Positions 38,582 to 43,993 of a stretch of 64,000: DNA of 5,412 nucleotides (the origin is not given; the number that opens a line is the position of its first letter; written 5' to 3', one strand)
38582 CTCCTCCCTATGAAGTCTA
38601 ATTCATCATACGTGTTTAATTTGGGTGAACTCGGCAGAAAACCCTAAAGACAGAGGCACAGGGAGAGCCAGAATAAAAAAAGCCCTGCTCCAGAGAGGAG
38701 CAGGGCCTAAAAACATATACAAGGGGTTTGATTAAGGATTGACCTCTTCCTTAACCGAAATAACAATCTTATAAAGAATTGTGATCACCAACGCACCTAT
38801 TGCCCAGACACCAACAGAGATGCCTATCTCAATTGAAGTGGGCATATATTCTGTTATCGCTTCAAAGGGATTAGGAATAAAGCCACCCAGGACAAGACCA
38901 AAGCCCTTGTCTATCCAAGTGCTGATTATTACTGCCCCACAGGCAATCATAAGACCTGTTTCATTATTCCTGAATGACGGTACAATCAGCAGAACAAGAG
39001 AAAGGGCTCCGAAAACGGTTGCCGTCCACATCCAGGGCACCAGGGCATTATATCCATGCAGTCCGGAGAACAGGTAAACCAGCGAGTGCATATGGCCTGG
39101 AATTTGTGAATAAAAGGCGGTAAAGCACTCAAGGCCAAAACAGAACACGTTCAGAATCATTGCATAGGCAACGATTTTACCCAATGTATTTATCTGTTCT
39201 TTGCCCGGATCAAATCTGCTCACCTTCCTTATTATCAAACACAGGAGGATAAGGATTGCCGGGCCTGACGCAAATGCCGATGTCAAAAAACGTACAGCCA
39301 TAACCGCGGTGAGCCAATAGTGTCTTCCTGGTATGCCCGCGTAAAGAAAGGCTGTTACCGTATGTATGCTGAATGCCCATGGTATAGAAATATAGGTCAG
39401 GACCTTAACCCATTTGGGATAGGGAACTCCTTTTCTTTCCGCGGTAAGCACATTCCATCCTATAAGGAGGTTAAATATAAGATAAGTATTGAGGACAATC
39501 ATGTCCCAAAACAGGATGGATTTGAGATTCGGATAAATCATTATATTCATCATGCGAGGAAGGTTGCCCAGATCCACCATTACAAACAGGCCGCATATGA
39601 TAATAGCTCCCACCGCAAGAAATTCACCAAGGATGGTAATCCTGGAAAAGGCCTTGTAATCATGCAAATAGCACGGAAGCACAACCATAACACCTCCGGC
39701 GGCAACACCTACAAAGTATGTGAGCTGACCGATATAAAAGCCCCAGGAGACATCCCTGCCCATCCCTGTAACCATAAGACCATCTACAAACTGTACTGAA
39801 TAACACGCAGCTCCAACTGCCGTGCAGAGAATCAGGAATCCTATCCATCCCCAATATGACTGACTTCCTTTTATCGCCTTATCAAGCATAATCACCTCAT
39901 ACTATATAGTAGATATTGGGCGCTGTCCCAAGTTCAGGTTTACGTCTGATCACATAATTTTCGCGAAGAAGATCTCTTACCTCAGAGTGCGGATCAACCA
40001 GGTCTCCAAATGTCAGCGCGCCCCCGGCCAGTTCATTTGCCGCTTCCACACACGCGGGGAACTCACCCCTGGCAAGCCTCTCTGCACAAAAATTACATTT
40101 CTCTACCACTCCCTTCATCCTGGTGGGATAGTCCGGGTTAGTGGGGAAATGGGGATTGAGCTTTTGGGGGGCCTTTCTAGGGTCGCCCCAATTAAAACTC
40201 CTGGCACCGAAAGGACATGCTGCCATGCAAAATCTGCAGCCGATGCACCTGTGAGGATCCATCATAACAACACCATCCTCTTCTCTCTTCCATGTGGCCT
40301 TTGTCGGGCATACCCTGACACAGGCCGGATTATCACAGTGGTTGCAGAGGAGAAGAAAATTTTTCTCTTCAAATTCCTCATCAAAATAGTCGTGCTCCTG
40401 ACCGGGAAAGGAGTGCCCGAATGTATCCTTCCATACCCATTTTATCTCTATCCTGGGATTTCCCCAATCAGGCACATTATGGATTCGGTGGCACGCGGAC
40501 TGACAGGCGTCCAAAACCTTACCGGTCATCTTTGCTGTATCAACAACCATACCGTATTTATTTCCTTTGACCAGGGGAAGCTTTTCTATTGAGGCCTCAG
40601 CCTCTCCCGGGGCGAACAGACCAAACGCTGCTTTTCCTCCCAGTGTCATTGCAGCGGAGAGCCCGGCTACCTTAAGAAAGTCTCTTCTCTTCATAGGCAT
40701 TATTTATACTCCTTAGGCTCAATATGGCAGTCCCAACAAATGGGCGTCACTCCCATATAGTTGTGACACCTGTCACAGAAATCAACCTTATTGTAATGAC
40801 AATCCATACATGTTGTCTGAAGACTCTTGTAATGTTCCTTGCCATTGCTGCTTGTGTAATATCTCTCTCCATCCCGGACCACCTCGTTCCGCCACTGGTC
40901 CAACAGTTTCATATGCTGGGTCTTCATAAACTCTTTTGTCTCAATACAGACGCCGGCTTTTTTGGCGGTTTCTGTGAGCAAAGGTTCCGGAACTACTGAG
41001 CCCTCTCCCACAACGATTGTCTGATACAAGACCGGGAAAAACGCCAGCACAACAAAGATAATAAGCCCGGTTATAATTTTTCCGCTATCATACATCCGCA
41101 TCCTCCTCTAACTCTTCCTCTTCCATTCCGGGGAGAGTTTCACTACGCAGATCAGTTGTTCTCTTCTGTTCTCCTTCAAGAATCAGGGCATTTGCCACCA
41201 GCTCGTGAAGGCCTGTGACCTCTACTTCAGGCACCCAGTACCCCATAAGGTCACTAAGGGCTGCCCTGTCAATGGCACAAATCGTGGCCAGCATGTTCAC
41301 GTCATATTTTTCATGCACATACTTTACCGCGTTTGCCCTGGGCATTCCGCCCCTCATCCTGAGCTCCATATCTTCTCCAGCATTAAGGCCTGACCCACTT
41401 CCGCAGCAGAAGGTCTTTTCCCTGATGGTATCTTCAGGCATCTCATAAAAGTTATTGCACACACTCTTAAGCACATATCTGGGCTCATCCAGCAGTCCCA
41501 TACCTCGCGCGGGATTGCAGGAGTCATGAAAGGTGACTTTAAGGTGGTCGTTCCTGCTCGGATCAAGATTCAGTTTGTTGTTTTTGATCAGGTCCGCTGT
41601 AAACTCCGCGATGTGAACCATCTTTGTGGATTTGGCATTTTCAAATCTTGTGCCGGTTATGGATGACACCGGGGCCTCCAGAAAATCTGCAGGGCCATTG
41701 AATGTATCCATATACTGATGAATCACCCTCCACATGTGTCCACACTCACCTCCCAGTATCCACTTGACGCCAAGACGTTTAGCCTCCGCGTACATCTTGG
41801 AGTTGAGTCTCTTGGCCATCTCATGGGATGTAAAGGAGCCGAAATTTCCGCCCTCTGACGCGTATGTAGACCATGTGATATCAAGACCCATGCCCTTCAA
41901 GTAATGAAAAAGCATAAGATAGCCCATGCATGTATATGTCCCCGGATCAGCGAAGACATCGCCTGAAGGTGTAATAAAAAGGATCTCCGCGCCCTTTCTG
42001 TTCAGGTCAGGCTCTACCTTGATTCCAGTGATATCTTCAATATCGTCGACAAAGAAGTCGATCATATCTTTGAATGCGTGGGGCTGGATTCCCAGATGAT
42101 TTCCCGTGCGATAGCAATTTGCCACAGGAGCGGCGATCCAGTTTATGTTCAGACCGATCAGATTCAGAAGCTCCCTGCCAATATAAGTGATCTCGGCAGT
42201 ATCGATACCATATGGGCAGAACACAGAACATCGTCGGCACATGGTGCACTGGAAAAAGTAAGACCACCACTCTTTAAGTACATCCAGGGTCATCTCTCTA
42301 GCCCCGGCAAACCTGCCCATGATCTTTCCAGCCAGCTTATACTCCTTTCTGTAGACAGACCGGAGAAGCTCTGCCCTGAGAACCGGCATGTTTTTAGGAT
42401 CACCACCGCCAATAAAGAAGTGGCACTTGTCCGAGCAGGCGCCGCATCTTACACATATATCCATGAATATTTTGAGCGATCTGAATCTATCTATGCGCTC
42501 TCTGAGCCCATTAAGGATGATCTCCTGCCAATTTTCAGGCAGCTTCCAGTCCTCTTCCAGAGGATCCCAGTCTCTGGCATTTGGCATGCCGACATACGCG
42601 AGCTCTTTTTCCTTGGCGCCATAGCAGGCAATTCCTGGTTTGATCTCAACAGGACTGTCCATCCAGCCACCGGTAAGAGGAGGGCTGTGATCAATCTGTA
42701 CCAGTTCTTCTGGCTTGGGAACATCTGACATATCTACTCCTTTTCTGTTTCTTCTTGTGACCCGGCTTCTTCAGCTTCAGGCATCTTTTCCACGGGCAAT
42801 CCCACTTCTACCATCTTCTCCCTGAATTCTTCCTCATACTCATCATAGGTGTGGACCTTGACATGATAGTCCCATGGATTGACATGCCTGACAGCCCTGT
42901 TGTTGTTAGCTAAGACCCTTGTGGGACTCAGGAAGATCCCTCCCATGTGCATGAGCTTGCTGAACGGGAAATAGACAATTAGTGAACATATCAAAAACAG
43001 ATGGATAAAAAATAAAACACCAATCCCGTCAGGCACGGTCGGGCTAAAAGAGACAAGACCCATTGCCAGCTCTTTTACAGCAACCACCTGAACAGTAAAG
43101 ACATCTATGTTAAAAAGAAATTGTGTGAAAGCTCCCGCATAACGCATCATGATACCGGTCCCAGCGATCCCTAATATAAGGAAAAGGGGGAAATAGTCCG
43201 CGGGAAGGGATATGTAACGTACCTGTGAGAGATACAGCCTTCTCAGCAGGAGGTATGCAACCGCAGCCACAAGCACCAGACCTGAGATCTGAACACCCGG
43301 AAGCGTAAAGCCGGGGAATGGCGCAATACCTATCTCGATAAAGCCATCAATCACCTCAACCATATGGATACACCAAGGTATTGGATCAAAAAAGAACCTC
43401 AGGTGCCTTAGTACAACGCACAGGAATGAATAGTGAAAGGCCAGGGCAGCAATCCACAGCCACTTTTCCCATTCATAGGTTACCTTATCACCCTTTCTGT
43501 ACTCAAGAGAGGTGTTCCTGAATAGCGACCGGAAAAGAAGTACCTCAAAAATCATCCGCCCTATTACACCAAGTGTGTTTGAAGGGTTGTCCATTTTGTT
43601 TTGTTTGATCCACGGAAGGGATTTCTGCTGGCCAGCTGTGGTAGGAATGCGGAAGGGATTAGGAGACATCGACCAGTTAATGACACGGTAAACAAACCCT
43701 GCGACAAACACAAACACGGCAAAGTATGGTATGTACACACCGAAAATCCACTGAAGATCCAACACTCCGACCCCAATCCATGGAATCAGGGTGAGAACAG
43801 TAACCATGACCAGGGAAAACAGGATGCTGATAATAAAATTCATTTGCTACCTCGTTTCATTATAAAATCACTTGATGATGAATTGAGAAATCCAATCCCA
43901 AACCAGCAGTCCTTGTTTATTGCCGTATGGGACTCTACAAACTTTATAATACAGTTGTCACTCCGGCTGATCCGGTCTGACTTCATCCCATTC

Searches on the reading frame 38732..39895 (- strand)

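Call 87: search_protein_families(library=pfam, proteins=[window:38732-39895:-], max_evalue=0.001)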
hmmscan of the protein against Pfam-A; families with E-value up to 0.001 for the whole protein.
window:38732-39895:- (387 aa): 1 family
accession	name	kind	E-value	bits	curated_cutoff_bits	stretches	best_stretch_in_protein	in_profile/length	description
PF03916.19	NrfD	-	2.7e-35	122.9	25.8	1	42-326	2-297/313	Polysulphide reductase, NrfD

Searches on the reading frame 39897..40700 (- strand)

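Call 87: search_protein_families(library=pfam, proteins=[window:39897-40700:-], max_evalue=0.001)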
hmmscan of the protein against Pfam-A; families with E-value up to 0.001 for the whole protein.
window:39897-40700:- (267 aa): 10 families
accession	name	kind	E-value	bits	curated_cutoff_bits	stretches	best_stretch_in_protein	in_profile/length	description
PF13247.11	Fer4_11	-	1.7e-20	73.5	26.2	2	118-172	9-64/100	4Fe-4S dicluster domain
PF12838.12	Fer4_7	-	6.9e-10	39.7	27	1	119-166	2-52/52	4Fe-4S dicluster domain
PF13187.11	Fer4_9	-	4e-07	30.4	27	1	119-165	2-50/52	4Fe-4S dicluster domain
PF00037.32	Fer4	-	1.2e-06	28.5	21.1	1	148-167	4-23/24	4Fe-4S binding domain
PF12837.12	Fer4_6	-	2.4e-06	27.7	25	1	147-166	4-23/24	4Fe-4S binding domain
PF13237.11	Fer4_10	-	1.1e-05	25.7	25.5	1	118-163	8-53/53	4Fe-4S dicluster domain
PF13534.11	Fer4_17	-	8.5e-05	23.5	22.2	0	151-205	1-49/61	4Fe-4S dicluster domain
PF25160.1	LdpA_Fe-S-bd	-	0.00014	22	27.6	1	121-165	4-41/49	LdpA Fe-S cluster-binding domain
PF12797.12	Fer4_2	-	0.00015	21.9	24.5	1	144-164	2-22/22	4Fe-4S binding domain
PF13183.11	Fer4_8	-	0.0002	22.3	27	0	150-180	3-35/68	4Fe-4S dicluster domain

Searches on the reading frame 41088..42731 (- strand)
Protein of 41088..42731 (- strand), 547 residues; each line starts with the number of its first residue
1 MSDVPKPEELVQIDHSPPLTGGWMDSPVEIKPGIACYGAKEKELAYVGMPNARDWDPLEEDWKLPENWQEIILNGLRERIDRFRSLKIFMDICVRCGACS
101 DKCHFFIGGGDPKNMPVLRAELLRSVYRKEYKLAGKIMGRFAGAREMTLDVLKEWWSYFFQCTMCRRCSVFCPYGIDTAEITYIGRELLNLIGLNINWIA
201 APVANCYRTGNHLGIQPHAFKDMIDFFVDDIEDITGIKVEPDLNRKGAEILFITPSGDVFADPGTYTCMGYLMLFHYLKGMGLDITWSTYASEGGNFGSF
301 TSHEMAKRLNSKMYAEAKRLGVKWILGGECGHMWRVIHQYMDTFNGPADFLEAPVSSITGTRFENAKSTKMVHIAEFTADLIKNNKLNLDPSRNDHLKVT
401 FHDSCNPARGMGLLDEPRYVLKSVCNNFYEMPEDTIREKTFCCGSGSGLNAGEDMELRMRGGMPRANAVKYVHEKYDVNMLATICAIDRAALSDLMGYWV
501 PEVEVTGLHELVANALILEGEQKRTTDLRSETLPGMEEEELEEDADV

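Call 87: search_protein_families(library=pfam, proteins=[window:41088-42731:-], max_evalue=0.001)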
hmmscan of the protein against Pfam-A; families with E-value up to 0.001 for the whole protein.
window:41088-42731:- (547 aa): 6 families
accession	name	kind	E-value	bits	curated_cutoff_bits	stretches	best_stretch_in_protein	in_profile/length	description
PF13183.11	Fer4_8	-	3.1e-11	44.1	27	1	90-176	2-68/68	4Fe-4S dicluster domain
PF13534.11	Fer4_17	-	1e-07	32.8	22.2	1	93-177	2-61/61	4Fe-4S dicluster domain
PF13237.11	Fer4_10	-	5.4e-06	26.7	25.5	0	161-174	8-21/53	4Fe-4S dicluster domain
PF02754.22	CCG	-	3.6e-05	24.2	20.6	1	399-485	1-77/85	Cysteine-rich domain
PF13187.11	Fer4_9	-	0.00016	22.1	27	0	93-175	2-50/52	4Fe-4S dicluster domain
PF12797.12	Fer4_2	-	0.00053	20.2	24.5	0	90-104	7-21/22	4Fe-4S binding domain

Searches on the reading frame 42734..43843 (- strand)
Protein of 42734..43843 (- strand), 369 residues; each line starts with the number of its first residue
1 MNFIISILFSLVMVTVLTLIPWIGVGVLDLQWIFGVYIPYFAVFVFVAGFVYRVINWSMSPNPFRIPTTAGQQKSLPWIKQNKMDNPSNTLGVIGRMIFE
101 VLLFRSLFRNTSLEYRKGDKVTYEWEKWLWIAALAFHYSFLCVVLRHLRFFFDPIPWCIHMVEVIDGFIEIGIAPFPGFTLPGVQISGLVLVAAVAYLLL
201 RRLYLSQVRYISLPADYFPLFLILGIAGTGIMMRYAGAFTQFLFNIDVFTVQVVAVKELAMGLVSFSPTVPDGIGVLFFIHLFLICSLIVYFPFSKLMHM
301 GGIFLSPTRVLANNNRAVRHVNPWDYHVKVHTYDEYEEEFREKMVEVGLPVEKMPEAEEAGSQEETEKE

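Call 51: find_related_loci(query=window:42734-43843:-, collection=metagenome_contigs, flank=7000)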
Query window:42734-43843:- (369 aa) in metagenome_contigs; peptide patterns used: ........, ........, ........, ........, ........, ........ (x = any residue, [..] = any of these).
600 stretches matched a pattern (row limit reached: there are more); 584 encode a relative of the query (tblastn E <= 1e-3); the best 80 are kept; 80 distinct loci.
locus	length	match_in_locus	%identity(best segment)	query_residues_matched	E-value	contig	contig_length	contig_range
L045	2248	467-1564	72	1-369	0e+0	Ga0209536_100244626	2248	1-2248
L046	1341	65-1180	70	1-369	0e+0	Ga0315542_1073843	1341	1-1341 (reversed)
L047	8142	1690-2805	74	1-369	3e-180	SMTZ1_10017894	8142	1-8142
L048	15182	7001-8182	65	1-369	3e-161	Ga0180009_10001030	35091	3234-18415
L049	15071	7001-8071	64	1-369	1e-158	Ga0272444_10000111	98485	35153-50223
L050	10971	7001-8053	64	1-367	9e-159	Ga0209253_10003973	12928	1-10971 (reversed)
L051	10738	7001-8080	65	1-369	4e-156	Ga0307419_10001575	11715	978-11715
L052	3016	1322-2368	64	1-365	2e-164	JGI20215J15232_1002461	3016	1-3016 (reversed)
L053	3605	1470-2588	66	1-354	4e-162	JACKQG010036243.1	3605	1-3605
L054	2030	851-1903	63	1-367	5e-167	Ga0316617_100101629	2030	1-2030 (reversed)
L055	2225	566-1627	63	1-369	3e-166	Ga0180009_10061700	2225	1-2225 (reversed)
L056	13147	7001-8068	62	1-368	2e-154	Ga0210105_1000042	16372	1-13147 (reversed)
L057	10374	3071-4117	63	1-365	2e-154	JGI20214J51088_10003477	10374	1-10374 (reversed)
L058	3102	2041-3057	65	1-351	1e-160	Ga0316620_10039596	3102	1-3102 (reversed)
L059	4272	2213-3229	65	1-351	5e-157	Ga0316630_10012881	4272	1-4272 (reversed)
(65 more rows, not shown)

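Call 87: search_protein_families(library=pfam, proteins=[window:42734-43843:-], max_evalue=0.001)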
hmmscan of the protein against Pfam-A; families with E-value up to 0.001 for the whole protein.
window:42734-43843:- (369 aa): 1 family
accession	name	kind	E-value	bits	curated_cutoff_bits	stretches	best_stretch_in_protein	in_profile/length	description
PF02665.19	Nitrate_red_gam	-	9e-13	48.8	22.9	1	126-300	41-199/217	Nitrate reductase gamma subunit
